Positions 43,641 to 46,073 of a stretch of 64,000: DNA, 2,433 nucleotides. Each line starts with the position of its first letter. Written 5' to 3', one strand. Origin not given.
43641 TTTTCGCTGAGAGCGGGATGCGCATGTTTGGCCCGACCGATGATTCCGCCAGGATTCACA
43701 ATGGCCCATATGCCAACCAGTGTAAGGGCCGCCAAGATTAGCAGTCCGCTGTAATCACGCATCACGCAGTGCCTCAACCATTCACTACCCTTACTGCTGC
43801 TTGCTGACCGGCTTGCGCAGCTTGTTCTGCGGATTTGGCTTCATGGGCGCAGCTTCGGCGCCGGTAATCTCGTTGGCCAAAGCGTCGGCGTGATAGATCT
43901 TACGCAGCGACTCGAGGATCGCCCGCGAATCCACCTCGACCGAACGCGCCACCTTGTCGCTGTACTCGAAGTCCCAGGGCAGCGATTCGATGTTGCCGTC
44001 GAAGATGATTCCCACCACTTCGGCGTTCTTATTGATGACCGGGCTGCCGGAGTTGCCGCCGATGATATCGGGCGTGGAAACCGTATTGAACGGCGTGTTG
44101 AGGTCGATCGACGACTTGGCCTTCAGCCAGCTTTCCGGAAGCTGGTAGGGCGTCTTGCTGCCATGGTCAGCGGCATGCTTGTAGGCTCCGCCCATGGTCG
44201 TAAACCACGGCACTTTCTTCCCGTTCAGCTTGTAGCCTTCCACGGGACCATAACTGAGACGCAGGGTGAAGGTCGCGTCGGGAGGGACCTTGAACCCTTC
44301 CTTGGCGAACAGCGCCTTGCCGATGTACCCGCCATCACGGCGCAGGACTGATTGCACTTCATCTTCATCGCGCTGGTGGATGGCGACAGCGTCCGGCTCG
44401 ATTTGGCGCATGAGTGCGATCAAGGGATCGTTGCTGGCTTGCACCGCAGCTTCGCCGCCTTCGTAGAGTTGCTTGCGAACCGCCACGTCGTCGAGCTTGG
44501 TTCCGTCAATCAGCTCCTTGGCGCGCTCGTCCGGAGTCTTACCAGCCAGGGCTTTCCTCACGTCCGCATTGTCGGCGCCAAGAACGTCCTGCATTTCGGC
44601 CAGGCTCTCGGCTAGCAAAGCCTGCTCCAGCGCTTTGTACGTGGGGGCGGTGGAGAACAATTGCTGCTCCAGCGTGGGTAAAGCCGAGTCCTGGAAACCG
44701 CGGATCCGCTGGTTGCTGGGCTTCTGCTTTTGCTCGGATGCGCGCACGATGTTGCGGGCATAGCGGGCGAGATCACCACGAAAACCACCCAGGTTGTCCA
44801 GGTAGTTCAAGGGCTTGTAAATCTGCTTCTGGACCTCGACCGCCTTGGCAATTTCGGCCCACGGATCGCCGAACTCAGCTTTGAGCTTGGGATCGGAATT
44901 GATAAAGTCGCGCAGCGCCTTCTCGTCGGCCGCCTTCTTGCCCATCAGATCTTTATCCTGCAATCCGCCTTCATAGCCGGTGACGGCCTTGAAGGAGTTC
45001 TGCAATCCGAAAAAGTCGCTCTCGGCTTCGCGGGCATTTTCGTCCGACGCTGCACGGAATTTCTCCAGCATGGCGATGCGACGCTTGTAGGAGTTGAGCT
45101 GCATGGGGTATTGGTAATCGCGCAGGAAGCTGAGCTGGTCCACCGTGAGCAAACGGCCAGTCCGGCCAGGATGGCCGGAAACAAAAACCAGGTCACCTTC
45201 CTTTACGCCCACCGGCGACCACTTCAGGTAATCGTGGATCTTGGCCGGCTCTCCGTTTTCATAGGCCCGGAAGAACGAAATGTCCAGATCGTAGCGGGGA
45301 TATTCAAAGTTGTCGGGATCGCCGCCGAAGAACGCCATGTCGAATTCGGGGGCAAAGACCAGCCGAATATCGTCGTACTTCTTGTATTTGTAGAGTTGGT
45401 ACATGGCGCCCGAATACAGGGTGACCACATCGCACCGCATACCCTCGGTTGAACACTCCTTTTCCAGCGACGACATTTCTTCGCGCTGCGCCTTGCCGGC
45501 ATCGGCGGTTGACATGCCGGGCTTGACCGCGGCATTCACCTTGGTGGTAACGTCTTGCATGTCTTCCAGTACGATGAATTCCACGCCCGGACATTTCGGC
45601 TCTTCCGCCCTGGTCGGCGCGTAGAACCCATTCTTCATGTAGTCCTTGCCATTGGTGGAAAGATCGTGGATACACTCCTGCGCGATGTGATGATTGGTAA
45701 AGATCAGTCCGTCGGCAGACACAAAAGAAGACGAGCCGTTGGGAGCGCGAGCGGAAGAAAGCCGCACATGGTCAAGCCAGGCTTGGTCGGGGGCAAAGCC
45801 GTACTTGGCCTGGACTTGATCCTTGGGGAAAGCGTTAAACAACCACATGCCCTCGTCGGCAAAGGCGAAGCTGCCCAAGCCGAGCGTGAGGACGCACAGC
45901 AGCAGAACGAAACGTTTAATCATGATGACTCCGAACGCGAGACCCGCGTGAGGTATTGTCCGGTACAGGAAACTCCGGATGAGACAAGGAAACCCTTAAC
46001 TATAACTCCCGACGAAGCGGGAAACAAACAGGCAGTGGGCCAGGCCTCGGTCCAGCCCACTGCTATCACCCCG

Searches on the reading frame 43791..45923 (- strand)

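Call 53: search_protein_families(library=padloc, proteins=[window:43791-45923:-], max_evalue=0.001)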
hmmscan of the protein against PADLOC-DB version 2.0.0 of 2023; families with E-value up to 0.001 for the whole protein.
window:43791-45923:- (710 aa): 2 families
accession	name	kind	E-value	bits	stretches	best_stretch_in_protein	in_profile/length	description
PDLC02960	RT-Protease_XI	-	1.7e-05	22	1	614-646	458-488/506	single gene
PDLC02959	RT-Protease_XI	-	3.3e-05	21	1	614-646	461-492/510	single gene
